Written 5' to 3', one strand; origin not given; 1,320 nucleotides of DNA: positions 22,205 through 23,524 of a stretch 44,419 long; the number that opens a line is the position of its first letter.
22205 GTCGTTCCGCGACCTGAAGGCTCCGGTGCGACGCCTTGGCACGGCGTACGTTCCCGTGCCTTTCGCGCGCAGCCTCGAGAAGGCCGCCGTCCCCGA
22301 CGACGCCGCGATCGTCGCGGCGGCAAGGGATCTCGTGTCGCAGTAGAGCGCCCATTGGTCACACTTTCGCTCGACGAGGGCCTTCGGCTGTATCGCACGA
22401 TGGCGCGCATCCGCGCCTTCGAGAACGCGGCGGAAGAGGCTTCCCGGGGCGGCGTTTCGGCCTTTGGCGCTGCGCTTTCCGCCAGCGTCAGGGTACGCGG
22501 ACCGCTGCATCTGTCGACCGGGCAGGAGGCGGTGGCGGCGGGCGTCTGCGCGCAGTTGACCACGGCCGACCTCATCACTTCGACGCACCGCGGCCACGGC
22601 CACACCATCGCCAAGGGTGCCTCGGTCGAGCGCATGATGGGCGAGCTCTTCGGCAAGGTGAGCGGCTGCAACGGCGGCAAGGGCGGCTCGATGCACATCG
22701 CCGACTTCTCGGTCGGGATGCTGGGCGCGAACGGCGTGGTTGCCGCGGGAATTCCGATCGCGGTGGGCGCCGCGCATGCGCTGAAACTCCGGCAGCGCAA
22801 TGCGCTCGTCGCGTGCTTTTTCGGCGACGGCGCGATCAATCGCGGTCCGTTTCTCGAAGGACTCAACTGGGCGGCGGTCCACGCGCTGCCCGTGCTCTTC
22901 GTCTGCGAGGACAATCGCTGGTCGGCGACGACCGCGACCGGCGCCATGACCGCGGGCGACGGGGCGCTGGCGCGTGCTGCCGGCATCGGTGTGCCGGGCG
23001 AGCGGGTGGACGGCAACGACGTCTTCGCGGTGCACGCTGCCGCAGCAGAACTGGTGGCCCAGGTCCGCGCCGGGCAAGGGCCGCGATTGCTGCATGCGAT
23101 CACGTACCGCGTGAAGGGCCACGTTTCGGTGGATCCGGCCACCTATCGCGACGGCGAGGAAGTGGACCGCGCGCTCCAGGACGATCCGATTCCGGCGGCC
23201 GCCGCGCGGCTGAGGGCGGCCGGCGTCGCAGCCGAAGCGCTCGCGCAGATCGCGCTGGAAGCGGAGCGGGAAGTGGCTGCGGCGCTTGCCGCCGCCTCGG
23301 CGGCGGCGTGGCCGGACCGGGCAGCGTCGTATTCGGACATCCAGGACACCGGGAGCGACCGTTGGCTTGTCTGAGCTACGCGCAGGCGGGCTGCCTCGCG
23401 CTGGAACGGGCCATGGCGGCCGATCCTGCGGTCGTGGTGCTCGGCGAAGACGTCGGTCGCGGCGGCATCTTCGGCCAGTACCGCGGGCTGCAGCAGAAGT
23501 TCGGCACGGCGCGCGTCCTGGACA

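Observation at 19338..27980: MarR-linked 10-gene operon: a 'dissociated' 2-oxoacid-dehydrogenase-like system translationally coupled to a TRAP importer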

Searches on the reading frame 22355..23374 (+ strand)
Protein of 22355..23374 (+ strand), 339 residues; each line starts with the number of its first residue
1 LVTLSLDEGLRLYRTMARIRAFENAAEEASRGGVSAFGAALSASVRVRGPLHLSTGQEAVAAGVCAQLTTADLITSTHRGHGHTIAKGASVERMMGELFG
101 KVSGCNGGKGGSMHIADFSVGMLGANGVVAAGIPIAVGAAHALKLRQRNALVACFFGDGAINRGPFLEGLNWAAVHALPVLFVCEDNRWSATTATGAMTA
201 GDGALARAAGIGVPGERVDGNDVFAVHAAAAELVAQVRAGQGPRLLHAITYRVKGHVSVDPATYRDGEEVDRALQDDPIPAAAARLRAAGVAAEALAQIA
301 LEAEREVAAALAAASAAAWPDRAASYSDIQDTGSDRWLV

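Call 4: search_protein_families(library=pfam, proteins=[window:22355-23374:+], max_evalue=0.01)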
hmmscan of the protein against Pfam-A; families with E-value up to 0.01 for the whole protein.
window:22355-23374:+ (339 aa): 3 families
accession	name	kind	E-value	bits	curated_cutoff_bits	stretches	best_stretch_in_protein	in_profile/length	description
PF00676.26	E1_dh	-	9.6e-66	222.2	22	1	47-317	22-294/300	Dehydrogenase E1 component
PF13292.11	DXP_synthase_N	-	2.5e-08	34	21.2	1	130-199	114-183/274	1-deoxy-D-xylulose-5-phosphate synthase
PF02775.26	TPP_enzyme_C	-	4.9e-05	23.6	21.9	1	125-203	26-98/151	Thiamine pyrophosphate enzyme, C-terminal TPP binding domain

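Call 5: search_protein_families(library=ncbifam, proteins=[window:22355-23374:+], max_evalue=0.01)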
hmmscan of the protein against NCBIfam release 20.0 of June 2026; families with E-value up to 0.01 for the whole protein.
window:22355-23374:+ (339 aa): 6 families
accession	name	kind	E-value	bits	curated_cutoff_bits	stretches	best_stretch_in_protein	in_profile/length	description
TIGR03182.1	PDH_E1_alph_y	equivalog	5.8e-87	291.5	393.85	1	8-328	3-312/315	pyruvate dehydrogenase (acetyl-transferring) E1 component subunit alpha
TIGR03181.1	PDH_E1_alph_x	equivalog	5.8e-55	186.5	411.35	1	5-320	22-317/341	pyruvate dehydrogenase (acetyl-transferring) E1 component subunit alpha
NF004559.0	PRK05899.2-5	equivalog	3.6e-09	35.4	488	1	125-277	124-274/627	transketolase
TIGR00204.1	dxs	equivalog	5.3e-09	35.1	465.95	1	128-200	112-184/616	1-deoxy-D-xylulose-5-phosphate synthase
NF003933.0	PRK05444.2-2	equivalog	2.1e-06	26.5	395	1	130-203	121-194/606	1-deoxy-D-xylulose-5-phosphate synthase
NF008968.0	PRK12315.1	subfamily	1.1e-05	24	510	1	129-199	116-186/582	1-deoxy-D-xylulose-5-phosphate synthase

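Call 16: search_solved_structures(query=window:22355-23374:+, max_evalue=1e-20)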
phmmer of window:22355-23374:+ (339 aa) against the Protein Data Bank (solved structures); distinct sequences matched with E-value up to 1e-20: 28.
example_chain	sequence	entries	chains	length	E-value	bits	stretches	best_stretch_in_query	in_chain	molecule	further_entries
3exf_A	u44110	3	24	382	6.2e-50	173.5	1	4-318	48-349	Pyruvate dehydrogenase E1 component subunit alpha, somatic form, mitochondrial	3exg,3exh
1ni4_A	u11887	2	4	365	9.4e-50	172.9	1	4-318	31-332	Pyruvate dehydrogenase E1 component: Alpha subunit | Pyruvate dehydrogenase E1 component subunit alpha, somatic form, mitochondrial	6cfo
2ozl_A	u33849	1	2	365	9.4e-50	172.9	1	4-318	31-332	Pyruvate dehydrogenase E1 component alpha subunit, somatic form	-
3exe_A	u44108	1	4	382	1.1e-49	172.7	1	4-317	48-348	Pyruvate dehydrogenase E1 component subunit alpha, somatic form, mitochondrial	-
6cer_A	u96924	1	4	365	2.4e-49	171.6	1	4-318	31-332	Pyruvate dehydrogenase E1 component subunit alpha, somatic form, mitochondrial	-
3exi_A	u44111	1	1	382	2.8e-49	171.4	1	4-317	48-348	Pyruvate dehydrogenase E1 component subunit alpha, somatic form, mitochondrial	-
1dtw_A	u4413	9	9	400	2.5e-36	128.8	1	54-329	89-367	BRANCHED-CHAIN ALPHA-KETO ACID DEHYDROGENASE ALPHA SUBUNIT | 2-OXOISOVALERATE DEHYDROGENASE ALPHA SUBUNIT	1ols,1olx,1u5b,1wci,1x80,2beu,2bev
1x7x_A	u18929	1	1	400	2.6e-36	128.8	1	54-329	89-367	2-oxoisovalerate dehydrogenase alpha subunit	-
1x7w_A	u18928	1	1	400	2.6e-36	128.8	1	54-329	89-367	2-oxoisovalerate dehydrogenase alpha subunit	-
1x7y_A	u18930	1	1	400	3e-36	128.6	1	54-329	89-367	2-oxoisovalerate dehydrogenase alpha subunit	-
1x7z_A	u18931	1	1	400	3.2e-36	128.5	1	54-329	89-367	2-oxoisovalerate dehydrogenase alpha subunit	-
2j9f_A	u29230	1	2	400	3.4e-36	128.4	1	54-329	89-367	2-OXOISOVALERATE DEHYDROGENASE ALPHA SUBUNIT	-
2bff_A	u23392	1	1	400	4.3e-36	128.1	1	54-329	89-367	2-OXOISOVALERATE DEHYDROGENASE ALPHA SUBUNIT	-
1olu_A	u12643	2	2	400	6.1e-36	127.6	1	54-329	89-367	2-OXOISOVALERATE DEHYDROGENASE ALPHA SUBUNIT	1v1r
1v1m_A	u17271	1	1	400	1.2e-35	126.6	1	54-329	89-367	2-OXOISOVALERATE DEHYDROGENASE ALPHA SUBUNIT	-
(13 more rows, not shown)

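Call 58: search_dna_similar(query=window:22355-23374:+, collection=plasmids, mode=protein, max_rows=15, max_evalue=1e-40)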
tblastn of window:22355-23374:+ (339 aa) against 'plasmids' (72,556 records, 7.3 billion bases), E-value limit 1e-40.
Records with a match: 52; places in all: 52; records where one place covers at least 80% of the query: 27.
Best place of each record, by identity: 60-80% 4; <60% 48.
By first word of the organism name: Enterococcus 13; Rhizobium 12; Thermus 6; Sinorhizobium 6; Azospirillum 4; Shinella 3; Tistrella 1; Agrobacterium 1; Paracoccus 1; Allorhizobium 1; and 4 more.
By predicted mobility (MOB-suite, as given by PLSDB): non-mobilizable 26; conjugative 20; mobilizable 6.
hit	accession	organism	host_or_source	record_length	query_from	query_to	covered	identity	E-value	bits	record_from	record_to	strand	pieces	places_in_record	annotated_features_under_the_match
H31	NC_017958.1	Tistrella mobilis KA081020-065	-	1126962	13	279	79%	62.2%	9e-64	225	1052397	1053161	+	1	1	record has no annotation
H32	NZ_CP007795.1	Azospirillum argentinense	Triticum aestivum L.,Root,wheat ...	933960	10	279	80%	61.3%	3e-57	207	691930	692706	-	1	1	thiamine pyrophosphate-dependent dehydrogenase E1 component subunit ...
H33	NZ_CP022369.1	Azospirillum sp. TSH58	single cell,paddy soils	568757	10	279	80%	60.9%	3e-55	201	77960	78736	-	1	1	thiamine pyrophosphate-dependent dehydrogenase E1 component subunit ...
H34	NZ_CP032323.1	Azospirillum argentinense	soil sample,Agricultural field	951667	10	279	80%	60.1%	4e-57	206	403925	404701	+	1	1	thiamine pyrophosphate-dependent dehydrogenase E1 component subunit ...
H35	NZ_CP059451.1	Azospirillum brasilense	Prokaryotes,soil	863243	10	279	80%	59.8%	3e-55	201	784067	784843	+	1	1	thiamine pyrophosphate-dependent dehydrogenase E1 component subunit ...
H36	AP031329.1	Thermus thermophilus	-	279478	10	279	80%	50.9%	1e-41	161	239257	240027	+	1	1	acoA: acetoin:2,6-dichlorophenolindophenol oxidoreductase subunit alpha | helix-turn-helix domain-containing protein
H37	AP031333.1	Thermus thermophilus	-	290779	10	279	80%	50.9%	1e-41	161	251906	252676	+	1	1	acoA: acetoin:2,6-dichlorophenolindophenol oxidoreductase subunit alpha | helix-turn-helix domain-containing protein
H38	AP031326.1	Thermus thermophilus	-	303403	10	279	80%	50.9%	1e-41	161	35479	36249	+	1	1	acoA: acetoin:2,6-dichlorophenolindophenol oxidoreductase subunit alpha | helix-turn-helix domain-containing protein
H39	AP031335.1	Thermus thermophilus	-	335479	10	279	80%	50.9%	1e-41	161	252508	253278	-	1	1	acoA: acetoin:2,6-dichlorophenolindophenol oxidoreductase subunit alpha | helix-turn-helix domain-containing protein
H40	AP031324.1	Thermus thermophilus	-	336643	10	279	80%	50.9%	1e-41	161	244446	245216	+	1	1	acoA: acetoin:2,6-dichlorophenolindophenol oxidoreductase subunit alpha | helix-turn-helix domain-containing protein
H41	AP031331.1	Thermus thermophilus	-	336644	10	279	80%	50.9%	1e-41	161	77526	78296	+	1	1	acoA: acetoin:2,6-dichlorophenolindophenol oxidoreductase subunit alpha | helix-turn-helix domain-containing protein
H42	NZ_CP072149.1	Rhizobium sp. K1/93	Himalayan blackberry,cell culture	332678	3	279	82%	48.9%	3e-47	178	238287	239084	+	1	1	thiamine pyrophosphate-dependent dehydrogenase E1 component subunit ...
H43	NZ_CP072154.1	Rhizobium sp. K15/93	Himalayan blackberry,cell culture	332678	3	279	82%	48.9%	3e-47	178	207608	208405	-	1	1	thiamine pyrophosphate-dependent dehydrogenase E1 component subunit ...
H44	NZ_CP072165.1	Rhizobium sp. B21/90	Himalayan blackberry,cell culture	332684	3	279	82%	48.9%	3e-47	178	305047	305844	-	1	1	thiamine pyrophosphate-dependent dehydrogenase E1 component subunit ...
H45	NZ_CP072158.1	Rhizobium sp. B230/85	Himalayan blackberry,cell culture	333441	3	279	82%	48.9%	3e-47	178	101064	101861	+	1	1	thiamine pyrophosphate-dependent dehydrogenase E1 component subunit ...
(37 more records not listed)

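Call 59: get_annotated_region(hit=H34, flank=9000)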
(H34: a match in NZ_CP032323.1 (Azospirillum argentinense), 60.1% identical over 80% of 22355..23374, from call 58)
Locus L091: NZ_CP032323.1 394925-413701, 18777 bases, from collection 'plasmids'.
description: Azospirillum argentinense strain MTCC4035 plasmid p2, complete sequence
organism: Azospirillum argentinense (NCBI taxid 2970906)
taxonomy: Bacteria; Pseudomonadota; Alphaproteobacteria; Rhodospirillales; Azospirillaceae; Azospirillum; Azospirillum argentinense
host: -; source: soil sample,Agricultural field; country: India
typing (MOB-suite, as given by PLSDB): non-mobilizable
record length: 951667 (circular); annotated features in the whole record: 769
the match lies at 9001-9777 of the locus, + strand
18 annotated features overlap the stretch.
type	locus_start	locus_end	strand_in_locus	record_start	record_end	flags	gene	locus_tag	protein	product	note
CDS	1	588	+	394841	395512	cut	-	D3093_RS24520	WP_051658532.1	TetR/AcrR family transcriptional regulator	GO:0006355 - regulation of DNA-templated transcription [Evidence IEA]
CDS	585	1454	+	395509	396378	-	-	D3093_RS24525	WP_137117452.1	CPBP family intramembrane glutamic endopeptidase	-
CDS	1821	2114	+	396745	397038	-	-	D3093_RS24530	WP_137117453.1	co-chaperone GroES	-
CDS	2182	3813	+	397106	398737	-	groL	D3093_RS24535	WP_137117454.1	chaperonin GroEL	GO:0006457 - protein folding [Evidence IEA]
CDS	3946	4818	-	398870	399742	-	cysE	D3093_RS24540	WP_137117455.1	serine O-acetyltransferase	GO:0006535 - cysteine biosynthetic process from serine [Evidence IEA]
CDS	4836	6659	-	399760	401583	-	-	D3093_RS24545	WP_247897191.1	family 2A encapsulin nanocompartment cargo protein cysteine desulfurase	-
CDS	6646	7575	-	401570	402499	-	-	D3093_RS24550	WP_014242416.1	family 2A encapsulin nanocompartment shell protein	-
CDS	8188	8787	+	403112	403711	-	-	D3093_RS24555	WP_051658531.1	XRE family transcriptional regulator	GO:0006355 - regulation of DNA-templated transcription [Evidence IEA]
CDS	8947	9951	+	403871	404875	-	-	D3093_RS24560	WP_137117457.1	thiamine pyrophosphate-dependent dehydrogenase E1 component subunit alpha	-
CDS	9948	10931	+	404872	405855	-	-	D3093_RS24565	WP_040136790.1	transketolase C-terminal domain-containing protein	-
CDS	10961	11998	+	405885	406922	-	-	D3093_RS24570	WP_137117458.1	DctP family TRAP transporter solute-binding subunit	-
CDS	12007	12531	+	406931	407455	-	-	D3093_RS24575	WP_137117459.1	TRAP transporter small permease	GO:0015740 - C4-dicarboxylate transport [Evidence IEA]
CDS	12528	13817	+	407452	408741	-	-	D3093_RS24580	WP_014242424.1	TRAP transporter large permease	GO:0008643 - carbohydrate transport [Evidence IEA]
CDS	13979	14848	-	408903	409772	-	-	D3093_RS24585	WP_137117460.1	TauD/TfdA family dioxygenase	-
CDS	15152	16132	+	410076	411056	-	-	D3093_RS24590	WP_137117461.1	aliphatic sulfonate ABC transporter substrate-binding protein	GO:0042918 - alkanesulfonate transport [Evidence IEA]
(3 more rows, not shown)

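Call 60: get_annotated_region(hit=H36, flank=9000)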
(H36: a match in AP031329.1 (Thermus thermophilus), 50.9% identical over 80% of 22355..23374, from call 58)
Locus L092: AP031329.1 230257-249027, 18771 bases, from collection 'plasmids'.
description: Thermus thermophilus TF24 plasmid pTF24b DNA, complete sequence
organism: Thermus thermophilus (NCBI taxid 274)
taxonomy: Bacteria; Deinococcota; Deinococci; Thermales; Thermaceae; Thermus; Thermus thermophilus
host: -; source: -; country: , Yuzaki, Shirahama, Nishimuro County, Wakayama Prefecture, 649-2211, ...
typing (MOB-suite, as given by PLSDB): non-mobilizable; replicon rep_cluster_1121
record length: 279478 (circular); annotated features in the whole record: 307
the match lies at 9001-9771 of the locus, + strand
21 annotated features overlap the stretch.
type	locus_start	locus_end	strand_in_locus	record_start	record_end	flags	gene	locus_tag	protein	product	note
CDS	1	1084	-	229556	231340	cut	-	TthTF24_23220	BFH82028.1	amylo-alpha-1,6-glucosidase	-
CDS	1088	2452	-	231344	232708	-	-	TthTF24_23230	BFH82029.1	carbohydrate ABC transporter permease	-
CDS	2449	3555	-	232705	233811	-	-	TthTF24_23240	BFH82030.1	sugar ABC transporter permease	-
CDS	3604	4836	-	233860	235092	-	-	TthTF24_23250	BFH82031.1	extracellular solute-binding protein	-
CDS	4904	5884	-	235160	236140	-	-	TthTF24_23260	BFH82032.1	LacI family DNA-binding transcriptional regulator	-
CDS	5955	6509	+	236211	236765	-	-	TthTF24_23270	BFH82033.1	hypothetical protein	-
CDS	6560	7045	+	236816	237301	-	-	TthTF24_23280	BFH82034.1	hypothetical protein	-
CDS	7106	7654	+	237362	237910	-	-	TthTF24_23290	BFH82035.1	hypothetical protein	-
CDS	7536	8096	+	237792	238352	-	-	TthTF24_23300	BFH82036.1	IS5-like element ISTth7 family transposase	-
CDS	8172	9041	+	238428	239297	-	-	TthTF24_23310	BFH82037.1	helix-turn-helix domain-containing protein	-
CDS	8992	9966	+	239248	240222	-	acoA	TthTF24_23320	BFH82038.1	acetoin:2,6-dichlorophenolindophenol oxidoreductase subunit alpha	-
CDS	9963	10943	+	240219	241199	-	-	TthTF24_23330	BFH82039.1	alpha-ketoacid dehydrogenase subunit beta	-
CDS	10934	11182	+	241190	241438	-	-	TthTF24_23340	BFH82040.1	hypothetical protein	-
CDS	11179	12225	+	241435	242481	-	dctP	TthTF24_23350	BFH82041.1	TRAP transporter substrate-binding protein DctP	-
CDS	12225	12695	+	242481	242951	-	-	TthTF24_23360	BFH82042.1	hypothetical protein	-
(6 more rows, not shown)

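Call 61: search_protein_families(library=pfam, proteins=[L092:10934-11182:+, L092:8172-9041:+, L091:8188-8787:+, L092:13958-15067:+], max_evalue=0.01)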
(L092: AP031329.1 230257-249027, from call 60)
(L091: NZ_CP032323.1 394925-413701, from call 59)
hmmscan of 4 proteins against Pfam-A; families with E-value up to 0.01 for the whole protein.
L092:10934-11182:+ (82 aa): 1 family
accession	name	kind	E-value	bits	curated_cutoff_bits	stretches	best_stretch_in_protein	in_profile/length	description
PF00364.28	Biotin_lipoyl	-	3.1e-15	56.2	22.1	1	6-74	3-70/73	Biotin-requiring enzyme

L092:8172-9041:+ (289 aa): 4 families
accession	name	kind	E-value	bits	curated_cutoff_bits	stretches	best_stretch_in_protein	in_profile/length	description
PF01978.25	TrmB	-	5.5e-19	68.2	25.6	1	12-78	1-66/68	Sugar-specific transcriptional regulator TrmB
PF11495.14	Regulator_TrmB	-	1.8e-07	31.1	22.2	1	112-212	1-96/233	Archaeal transcriptional regulator TrmB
PF09339.16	HTH_IclR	-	0.002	18.3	22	1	38-65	23-50/52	IclR helix-turn-helix domain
PF22798.2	DUF5817_CT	-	0.0093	16.2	29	0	39-63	21-45/54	DUF5817, C-terminal domain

L091:8188-8787:+ (199 aa): 7 families
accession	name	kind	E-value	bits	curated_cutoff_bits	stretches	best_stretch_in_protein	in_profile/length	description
PF01381.28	HTH_3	-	1.2e-16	60.9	23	1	25-78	1-54/55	Helix-turn-helix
PF13560.12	HTH_31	-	3.1e-11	43.9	27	1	20-77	1-59/64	Helix-turn-helix domain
PF07883.17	Cupin_2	-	1.9e-07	31.1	27.2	1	127-193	5-69/70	Cupin domain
PF12844.13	HTH_19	-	7.3e-07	29.4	30.2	1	22-82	1-61/64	Helix-turn-helix domain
PF13443.12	HTH_26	-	6.1e-05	23.6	22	1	24-76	1-54/63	Cro/C1-type HTH DNA-binding domain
PF13413.12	HTH_25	-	0.0021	18.3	24.6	1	25-58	2-35/62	Helix-turn-helix domain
PF11699.14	CENP-C_C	-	0.0078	16.9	29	0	139-193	30-84/85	Mif2/CENP-C like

L092:13958-15067:+ (369 aa): 1 family
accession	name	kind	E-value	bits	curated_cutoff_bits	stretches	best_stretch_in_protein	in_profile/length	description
PF07690.21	MFS_1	-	9.7e-21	74.5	33.4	2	8-275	2-284/347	Major Facilitator Superfamily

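Call 71: search_protein_families(library=ncbifam, proteins=[L092:8992-9966:+, L092:9963-10943:+], max_evalue=1e-20)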
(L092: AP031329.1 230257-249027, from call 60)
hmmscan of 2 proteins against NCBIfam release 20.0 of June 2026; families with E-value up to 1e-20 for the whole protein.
L092:8992-9966:+ (324 aa): 2 families
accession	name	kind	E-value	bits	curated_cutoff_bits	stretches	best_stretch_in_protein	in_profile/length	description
TIGR03182.1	PDH_E1_alph_y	equivalog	3.2e-103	345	393.85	1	4-311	5-314/315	pyruvate dehydrogenase (acetyl-transferring) E1 component subunit alpha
TIGR03181.1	PDH_E1_alph_x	equivalog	3.9e-58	197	411.35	1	5-314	28-330/341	pyruvate dehydrogenase (acetyl-transferring) E1 component subunit alpha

L092:9963-10943:+ (326 aa): 2 families
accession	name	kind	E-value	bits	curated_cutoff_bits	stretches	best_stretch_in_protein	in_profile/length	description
NF006667.0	PRK09212.1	subfamily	5.6e-107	357.4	321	1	1-324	1-324/327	pyruvate dehydrogenase complex E1 component subunit beta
NF008854.0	PRK11892.1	equivalog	1.2e-101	340.7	454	1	1-323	139-462/464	pyruvate dehydrogenase complex E1 component subunit beta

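Call 95: search_dna_similar(query=window:22355-23374:+, collection=plasmids, mode=protein, max_rows=40, max_evalue=1e-30, rows=spread)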
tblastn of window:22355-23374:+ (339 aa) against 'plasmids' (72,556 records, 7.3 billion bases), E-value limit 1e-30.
Records with a match: 199; places in all: 231; records where one place covers at least 80% of the query: 82.
Best place of each record, by identity: 60-80% 4; <60% 195.
By first word of the organism name: Azospirillum 17; Acinetobacter 17; Enterococcus 14; Phaeobacter 14; Rhizobium 13; Sinorhizobium 10; Mycetohabitans 9; Thermus 8; Shinella 7; Paracoccus 6; and 47 more.
By predicted mobility (MOB-suite, as given by PLSDB): non-mobilizable 131; conjugative 38; mobilizable 30.
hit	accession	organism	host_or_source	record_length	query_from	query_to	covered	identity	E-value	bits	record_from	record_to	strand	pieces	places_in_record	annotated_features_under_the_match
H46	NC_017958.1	Tistrella mobilis KA081020-065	-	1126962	13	279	79%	62.2%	9e-64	225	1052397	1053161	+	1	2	record has no annotation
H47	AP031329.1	Thermus thermophilus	-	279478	10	279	80%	50.9%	1e-41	161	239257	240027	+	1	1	acoA: acetoin:2,6-dichlorophenolindophenol oxidoreductase subunit alpha | helix-turn-helix domain-containing protein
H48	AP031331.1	Thermus thermophilus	-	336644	10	279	80%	50.9%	1e-41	161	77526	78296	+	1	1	acoA: acetoin:2,6-dichlorophenolindophenol oxidoreductase subunit alpha | helix-turn-helix domain-containing protein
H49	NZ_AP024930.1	Thermus thermophilus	-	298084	10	279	80%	50.0%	1e-37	150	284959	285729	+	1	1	thiamine pyrophosphate-dependent enzyme | helix-turn-helix domain-containing protein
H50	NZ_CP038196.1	Paracoccus versutus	single cell,soil adjacent to the roots ...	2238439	14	279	78%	50.0%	3e-47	178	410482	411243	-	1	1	none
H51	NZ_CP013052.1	Sinorhizobium americanum CCGM7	Phaseolus vulgaris,root nodules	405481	14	280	79%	48.9%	1e-43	167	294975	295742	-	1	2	thiamine pyrophosphate-dependent dehydrogenase E1 component subunit ...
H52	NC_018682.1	Sinorhizobium meliloti Rm41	-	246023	5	279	81%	47.1%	1e-40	159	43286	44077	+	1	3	thiamine pyrophosphate-dependent dehydrogenase E1 component subunit ...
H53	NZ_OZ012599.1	Shinella sp. WSD5-1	-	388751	14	279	78%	48.7%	6e-43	165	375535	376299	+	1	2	thiamine pyrophosphate-dependent dehydrogenase E1 component subunit ...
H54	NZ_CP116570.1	Enterococcus faecalis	Bos taurus,whole organism,fecal sample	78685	1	280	83%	45.9%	1e-44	170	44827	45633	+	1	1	thiamine pyrophosphate-dependent dehydrogenase E1 component subunit ...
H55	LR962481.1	Enterococcus faecalis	-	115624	1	280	83%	45.9%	1e-44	170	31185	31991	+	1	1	none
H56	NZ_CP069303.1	Shinella sp. PSBB067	monoisolate,Minnesota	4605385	14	279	78%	48.3%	2e-42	164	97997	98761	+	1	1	none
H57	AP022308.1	Burkholderia sp. SFA1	-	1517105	2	271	80%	47.2%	2e-35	144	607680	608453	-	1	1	dehydrogenase E1 component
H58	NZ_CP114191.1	Aminobacter sp. NyZ550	-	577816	16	279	78%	48.3%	5e-40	157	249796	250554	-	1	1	thiamine pyrophosphate-dependent dehydrogenase E1 component subunit ...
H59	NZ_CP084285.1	Caballeronia zhejiangensis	Anasa tristis,Cell culture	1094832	2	271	80%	46.9%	1e-35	144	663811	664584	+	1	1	none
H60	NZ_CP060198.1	Aminobacter sp. MDW-2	cell culture,soil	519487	16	279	78%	47.9%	2e-40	158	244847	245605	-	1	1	thiamine pyrophosphate-dependent dehydrogenase E1 component subunit ...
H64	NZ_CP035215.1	Klebsiella michiganensis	Homo sapiens,Rectal Swab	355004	2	279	82%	44.1%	7e-37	147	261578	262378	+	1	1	thiamine pyrophosphate-dependent dehydrogenase E1 component subunit ...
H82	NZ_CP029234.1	Sinorhizobium fredii CCBAU 45436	Glycine max,cell culture,plant root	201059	2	279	82%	40.6%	4e-32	134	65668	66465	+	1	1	pdhA: pyruvate dehydrogenase (acetyl-transferring) E1 component subunit ...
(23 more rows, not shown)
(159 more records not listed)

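Call 96: get_annotated_region(hit=H64, flank=5000)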
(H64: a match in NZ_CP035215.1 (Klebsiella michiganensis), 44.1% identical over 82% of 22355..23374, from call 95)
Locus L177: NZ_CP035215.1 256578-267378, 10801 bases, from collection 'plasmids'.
description: Klebsiella michiganensis strain M82255 plasmid pKOCBH-A, complete sequence
organism: Klebsiella michiganensis (NCBI taxid 1134687)
taxonomy: Bacteria; Pseudomonadota; Gammaproteobacteria; Enterobacterales; Enterobacteriaceae; Klebsiella; Klebsiella michiganensis
host: -; source: Homo sapiens,Rectal Swab; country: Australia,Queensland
typing (MOB-suite, as given by PLSDB): mobilizable; replicon Col(VCM04); relaxase MOBH
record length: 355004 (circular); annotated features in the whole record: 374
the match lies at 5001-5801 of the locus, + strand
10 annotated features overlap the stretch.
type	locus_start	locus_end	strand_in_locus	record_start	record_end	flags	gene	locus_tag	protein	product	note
CDS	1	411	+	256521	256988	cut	-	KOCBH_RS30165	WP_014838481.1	nitrile hydratase accessory protein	GO:0050898 - nitrile metabolic process [Evidence IEA]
CDS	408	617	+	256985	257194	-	-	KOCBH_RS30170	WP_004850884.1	CbtB-domain containing protein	-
CDS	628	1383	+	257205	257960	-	-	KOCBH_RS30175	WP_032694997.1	CbtA family protein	-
CDS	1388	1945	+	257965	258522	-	-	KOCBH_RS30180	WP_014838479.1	histidine phosphatase family protein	-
CDS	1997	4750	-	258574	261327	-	-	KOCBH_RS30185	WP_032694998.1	LuxR C-terminal-related transcriptional regulator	GO:0006355 - regulation of DNA-templated transcription [Evidence IEA]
CDS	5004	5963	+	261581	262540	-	-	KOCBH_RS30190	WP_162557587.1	thiamine pyrophosphate-dependent dehydrogenase E1 component subunit alpha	-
CDS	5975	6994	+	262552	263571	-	-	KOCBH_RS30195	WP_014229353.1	alpha-ketoacid dehydrogenase subunit beta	-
CDS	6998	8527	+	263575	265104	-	-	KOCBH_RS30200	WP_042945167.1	2-oxo acid dehydrogenase subunit E2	-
CDS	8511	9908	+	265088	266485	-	lpdA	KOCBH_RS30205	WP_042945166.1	dihydrolipoyl dehydrogenase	GO:0045454 - cell redox homeostasis [Evidence IEA]; GO:0051068 - dihydrolipoamide metabolic process [Evidence IEA]; ...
CDS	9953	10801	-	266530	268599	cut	glgX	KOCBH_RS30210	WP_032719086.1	glycogen debranching protein GlgX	GO:0005980 - glycogen catabolic process [Evidence IEA]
